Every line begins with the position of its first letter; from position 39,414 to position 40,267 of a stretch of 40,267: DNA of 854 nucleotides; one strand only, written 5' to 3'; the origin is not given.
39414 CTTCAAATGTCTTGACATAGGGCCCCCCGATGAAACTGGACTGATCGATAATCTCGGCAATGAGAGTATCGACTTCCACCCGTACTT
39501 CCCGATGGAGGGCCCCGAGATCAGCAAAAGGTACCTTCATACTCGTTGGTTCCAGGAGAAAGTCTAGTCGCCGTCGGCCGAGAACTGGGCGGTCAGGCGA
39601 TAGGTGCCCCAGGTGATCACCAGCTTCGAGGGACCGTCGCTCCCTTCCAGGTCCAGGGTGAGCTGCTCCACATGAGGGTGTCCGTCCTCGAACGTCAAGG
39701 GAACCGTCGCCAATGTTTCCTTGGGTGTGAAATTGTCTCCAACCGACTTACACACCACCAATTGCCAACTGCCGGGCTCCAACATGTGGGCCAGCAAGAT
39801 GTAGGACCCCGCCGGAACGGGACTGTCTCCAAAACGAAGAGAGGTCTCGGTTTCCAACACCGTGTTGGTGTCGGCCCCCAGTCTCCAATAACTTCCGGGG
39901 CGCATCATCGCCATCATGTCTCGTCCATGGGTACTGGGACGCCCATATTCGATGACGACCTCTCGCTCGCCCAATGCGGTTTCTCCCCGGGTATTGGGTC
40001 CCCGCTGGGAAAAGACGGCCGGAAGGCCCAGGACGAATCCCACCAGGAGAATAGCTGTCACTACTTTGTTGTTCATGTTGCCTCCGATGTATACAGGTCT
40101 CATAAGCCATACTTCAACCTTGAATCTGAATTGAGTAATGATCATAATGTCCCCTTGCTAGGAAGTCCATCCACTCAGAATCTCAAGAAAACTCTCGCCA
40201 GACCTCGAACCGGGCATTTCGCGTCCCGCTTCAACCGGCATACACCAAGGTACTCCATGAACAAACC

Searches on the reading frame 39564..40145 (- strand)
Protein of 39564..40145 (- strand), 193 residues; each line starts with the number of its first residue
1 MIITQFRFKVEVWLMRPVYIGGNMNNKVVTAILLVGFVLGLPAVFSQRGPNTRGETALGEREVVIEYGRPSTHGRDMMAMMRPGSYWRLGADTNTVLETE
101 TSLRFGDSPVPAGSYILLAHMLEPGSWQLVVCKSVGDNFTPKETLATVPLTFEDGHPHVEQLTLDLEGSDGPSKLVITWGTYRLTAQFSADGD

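Call 84: search_protein_families(library=pfam, proteins=[window:39564-40145:-], max_evalue=0.0001)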
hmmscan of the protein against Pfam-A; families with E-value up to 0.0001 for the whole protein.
window:39564-40145:- (193 aa): 1 family
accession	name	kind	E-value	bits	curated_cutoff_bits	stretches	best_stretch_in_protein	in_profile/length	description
PF11138.13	DUF2911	-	2e-20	73.5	27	1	55-185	7-142/145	Protein of unknown function (DUF2911)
